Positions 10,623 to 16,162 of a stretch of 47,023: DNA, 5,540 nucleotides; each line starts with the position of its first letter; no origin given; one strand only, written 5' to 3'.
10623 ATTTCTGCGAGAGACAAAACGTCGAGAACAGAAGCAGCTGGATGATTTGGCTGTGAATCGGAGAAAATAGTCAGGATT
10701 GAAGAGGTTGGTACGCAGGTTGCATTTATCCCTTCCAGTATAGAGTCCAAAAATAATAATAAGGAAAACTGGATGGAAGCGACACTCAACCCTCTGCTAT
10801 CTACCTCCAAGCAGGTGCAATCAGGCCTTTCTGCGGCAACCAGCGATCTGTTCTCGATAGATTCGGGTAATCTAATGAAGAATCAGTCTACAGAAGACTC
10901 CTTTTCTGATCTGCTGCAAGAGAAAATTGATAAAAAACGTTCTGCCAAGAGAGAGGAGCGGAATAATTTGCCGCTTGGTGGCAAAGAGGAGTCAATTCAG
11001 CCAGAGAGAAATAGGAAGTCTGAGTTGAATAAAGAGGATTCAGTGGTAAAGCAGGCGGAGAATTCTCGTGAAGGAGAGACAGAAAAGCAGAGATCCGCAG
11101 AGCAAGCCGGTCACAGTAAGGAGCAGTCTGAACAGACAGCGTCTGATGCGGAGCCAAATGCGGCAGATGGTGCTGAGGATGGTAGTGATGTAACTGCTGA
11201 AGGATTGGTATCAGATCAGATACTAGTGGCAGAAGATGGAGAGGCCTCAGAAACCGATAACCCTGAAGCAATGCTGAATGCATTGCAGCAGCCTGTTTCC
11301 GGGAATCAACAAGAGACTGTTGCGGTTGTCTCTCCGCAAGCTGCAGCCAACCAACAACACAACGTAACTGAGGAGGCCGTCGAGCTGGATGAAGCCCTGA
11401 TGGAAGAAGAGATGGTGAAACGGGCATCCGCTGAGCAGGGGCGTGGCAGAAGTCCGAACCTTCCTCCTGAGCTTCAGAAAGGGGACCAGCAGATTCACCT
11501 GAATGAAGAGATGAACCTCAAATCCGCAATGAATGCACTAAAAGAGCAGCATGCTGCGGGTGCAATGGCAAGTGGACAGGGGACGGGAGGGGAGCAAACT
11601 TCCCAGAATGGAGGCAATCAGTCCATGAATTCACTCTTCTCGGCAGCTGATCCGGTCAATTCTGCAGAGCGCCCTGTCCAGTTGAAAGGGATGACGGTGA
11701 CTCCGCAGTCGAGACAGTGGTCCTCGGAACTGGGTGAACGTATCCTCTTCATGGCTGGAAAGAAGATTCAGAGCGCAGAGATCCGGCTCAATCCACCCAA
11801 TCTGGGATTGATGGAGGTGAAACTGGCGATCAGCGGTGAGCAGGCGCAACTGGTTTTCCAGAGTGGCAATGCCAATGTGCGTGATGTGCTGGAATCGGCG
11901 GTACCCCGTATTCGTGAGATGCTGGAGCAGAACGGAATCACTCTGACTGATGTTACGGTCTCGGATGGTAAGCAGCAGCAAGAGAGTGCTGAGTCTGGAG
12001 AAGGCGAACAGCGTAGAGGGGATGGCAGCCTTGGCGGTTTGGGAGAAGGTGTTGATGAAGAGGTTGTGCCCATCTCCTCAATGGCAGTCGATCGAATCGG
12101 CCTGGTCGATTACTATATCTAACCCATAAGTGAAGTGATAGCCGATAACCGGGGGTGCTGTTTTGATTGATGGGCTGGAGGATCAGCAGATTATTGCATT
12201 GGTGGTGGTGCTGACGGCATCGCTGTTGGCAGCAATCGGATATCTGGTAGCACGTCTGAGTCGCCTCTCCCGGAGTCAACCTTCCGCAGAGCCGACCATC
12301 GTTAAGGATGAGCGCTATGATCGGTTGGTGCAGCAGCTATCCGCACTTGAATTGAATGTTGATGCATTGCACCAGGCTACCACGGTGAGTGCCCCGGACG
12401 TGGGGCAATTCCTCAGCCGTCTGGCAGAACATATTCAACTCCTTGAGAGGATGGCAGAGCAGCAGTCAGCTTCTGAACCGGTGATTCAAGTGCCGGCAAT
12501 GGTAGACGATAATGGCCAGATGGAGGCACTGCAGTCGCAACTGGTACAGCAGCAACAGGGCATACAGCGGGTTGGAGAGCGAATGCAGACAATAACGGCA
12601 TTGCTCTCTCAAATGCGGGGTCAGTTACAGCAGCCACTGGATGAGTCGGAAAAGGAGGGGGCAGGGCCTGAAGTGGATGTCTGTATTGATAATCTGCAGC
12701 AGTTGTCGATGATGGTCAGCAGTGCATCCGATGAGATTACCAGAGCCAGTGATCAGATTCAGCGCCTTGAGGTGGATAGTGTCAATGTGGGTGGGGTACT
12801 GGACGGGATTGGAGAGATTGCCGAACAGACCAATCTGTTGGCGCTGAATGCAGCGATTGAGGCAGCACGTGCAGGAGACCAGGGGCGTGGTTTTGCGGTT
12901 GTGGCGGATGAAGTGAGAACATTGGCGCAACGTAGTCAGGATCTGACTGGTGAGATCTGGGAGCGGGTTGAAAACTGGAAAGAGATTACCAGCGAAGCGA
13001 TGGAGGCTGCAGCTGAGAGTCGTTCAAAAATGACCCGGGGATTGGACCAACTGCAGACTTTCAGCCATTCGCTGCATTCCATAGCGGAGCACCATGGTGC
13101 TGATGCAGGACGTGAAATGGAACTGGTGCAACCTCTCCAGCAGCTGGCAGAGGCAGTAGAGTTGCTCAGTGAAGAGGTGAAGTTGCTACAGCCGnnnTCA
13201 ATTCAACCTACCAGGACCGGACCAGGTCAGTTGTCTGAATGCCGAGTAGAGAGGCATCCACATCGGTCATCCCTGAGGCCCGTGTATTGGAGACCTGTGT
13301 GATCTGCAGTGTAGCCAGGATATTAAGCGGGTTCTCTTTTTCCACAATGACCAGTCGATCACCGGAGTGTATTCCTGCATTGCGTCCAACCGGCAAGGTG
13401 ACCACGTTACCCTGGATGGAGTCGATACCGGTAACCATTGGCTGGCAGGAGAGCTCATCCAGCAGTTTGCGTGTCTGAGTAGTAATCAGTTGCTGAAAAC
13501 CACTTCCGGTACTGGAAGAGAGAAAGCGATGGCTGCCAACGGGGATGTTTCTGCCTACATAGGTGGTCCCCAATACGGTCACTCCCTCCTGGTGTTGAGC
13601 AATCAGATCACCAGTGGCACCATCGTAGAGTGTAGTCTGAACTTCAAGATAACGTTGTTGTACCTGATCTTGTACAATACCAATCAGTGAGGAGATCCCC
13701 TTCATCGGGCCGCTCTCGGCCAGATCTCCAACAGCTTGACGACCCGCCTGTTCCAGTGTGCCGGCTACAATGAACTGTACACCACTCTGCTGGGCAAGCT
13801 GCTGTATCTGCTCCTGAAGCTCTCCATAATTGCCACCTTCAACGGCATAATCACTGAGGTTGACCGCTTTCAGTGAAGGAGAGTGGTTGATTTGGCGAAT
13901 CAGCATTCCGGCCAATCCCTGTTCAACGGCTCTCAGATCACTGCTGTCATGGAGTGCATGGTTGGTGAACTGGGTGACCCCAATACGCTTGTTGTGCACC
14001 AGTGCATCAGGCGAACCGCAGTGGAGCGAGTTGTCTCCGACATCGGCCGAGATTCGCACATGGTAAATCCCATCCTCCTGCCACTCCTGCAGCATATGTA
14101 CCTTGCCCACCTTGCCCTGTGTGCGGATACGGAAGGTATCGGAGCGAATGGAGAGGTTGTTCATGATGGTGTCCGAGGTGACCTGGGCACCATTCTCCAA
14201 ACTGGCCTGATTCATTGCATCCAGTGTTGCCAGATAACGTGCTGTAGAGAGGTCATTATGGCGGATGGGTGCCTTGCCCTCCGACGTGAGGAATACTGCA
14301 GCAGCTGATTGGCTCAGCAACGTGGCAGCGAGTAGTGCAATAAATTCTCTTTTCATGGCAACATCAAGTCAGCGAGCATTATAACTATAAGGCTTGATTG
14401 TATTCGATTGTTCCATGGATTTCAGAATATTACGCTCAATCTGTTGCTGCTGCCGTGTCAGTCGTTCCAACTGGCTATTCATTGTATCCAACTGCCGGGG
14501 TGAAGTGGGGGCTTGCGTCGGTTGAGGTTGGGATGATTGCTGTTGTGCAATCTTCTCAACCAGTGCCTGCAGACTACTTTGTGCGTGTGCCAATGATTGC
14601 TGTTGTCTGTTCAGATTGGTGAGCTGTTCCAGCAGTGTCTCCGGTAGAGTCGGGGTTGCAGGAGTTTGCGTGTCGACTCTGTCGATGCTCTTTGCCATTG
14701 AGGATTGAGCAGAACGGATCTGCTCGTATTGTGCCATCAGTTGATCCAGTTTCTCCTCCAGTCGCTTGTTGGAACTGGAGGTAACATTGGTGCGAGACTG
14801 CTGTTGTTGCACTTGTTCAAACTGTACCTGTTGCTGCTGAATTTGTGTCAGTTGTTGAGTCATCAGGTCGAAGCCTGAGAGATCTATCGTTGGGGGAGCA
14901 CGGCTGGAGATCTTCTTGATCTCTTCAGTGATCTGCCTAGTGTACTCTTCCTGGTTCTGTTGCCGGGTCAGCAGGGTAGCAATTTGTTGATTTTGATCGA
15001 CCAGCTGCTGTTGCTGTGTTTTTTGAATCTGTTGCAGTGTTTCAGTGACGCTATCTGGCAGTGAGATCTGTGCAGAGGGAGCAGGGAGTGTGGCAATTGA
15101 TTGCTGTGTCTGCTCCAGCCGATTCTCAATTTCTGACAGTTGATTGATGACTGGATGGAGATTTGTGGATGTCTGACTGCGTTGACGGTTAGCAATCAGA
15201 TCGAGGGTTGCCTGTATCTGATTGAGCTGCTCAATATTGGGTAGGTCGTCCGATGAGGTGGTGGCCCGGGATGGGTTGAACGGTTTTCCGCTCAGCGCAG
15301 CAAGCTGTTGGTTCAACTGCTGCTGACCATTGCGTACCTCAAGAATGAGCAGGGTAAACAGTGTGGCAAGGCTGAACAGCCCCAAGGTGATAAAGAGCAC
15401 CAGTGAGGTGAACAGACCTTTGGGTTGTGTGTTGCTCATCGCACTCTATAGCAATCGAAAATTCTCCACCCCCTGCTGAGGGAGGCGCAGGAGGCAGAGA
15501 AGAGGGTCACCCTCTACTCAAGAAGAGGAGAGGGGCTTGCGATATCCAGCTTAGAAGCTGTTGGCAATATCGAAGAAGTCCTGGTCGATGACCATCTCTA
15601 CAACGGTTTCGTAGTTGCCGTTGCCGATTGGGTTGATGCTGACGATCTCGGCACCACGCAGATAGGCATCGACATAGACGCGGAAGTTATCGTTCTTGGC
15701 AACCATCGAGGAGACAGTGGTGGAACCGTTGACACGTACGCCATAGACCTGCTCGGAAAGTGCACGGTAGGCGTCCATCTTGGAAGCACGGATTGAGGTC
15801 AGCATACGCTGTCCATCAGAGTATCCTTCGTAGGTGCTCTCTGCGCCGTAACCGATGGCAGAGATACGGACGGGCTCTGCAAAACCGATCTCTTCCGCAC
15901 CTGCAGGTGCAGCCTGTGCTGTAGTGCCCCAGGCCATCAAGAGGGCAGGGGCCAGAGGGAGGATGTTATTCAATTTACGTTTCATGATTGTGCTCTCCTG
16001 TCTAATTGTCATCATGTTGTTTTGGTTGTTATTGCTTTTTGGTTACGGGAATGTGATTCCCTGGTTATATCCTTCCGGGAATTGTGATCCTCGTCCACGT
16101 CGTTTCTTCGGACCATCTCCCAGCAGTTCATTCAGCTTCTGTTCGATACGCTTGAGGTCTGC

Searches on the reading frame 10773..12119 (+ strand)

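Call 7: search_protein_families(library=pfam, proteins=[window:10773-12119:+], max_evalue=0.00001)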
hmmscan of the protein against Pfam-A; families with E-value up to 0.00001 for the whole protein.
window:10773-12119:+ (449 aa): 1 family
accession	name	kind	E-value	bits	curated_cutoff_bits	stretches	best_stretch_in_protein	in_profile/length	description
PF02120.21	Flg_hook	-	7.1e-23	80.7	29.8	1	322-404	2-84/85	Flagellar hook-length control protein FliK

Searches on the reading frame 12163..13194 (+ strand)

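Call 7: search_protein_families(library=pfam, proteins=[window:12163-13194:+], max_evalue=0.00001)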
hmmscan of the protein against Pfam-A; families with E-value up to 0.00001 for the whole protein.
window:12163-13194:+ (344 aa): 1 family
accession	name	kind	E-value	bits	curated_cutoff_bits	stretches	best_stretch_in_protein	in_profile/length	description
PF00015.26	MCPsignal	-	3.8e-34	118.5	34.6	1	187-339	13-165/172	Methyl-accepting chemotaxis protein (MCP) signalling domain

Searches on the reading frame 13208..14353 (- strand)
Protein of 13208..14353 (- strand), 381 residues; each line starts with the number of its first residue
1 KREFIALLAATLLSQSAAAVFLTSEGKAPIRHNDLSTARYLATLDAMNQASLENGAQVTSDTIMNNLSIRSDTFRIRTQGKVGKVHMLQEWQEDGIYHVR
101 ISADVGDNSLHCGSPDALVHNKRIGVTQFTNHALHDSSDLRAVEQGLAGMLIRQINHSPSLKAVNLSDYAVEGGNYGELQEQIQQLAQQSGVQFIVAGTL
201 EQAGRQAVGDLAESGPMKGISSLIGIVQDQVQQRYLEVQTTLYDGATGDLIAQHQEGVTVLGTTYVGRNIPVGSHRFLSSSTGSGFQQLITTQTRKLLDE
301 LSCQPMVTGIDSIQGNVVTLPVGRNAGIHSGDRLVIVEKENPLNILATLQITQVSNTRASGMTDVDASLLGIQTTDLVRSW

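Call 7: search_protein_families(library=pfam, proteins=[window:13208-14353:-], max_evalue=0.00001)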
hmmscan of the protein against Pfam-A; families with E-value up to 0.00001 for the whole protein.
window:13208-14353:- (381 aa): 2 families
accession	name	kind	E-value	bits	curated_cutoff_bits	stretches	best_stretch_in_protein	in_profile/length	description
PF16548.10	FlgT_N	-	1.5e-13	51.5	28.8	1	23-105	4-85/87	Flagellar assembly protein T, N-terminal domain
PF16539.10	FlgT_M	-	1.3e-08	35.6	31.2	1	140-255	30-141/158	Flagellar assembly protein T, middle domain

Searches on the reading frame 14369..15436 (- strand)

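Call 7: search_protein_families(library=pfam, proteins=[window:14369-15436:-], max_evalue=0.00001)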
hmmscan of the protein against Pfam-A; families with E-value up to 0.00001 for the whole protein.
window:14369-15436:- (355 aa): 0 families

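Call 60: search_protein_families(library=ncbifam, proteins=[window:14369-15436:-], max_evalue=0.001)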
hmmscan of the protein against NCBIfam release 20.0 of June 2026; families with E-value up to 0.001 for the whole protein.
window:14369-15436:- (355 aa): 2 families
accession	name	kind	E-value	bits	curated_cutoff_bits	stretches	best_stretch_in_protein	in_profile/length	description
TIGR03185.1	DNA_S_dndD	equivalog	5.3e-07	28.5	245.85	1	60-343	173-450/650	DNA sulfur modification protein DndD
TIGR02168.1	SMC_prok_B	equivalog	0.00011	20.1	567.35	1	84-347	672-929/1181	chromosome segregation protein SMC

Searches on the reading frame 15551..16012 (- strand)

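Call 7: search_protein_families(library=pfam, proteins=[window:15551-16012:-], max_evalue=0.00001)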
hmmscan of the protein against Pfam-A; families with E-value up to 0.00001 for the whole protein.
window:15551-16012:- (153 aa): 1 family
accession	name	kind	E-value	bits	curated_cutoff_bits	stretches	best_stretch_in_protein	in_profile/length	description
PF02169.21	LPP20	-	5.3e-11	43.2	25.9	1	59-140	24-96/97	LPP20 lipoprotein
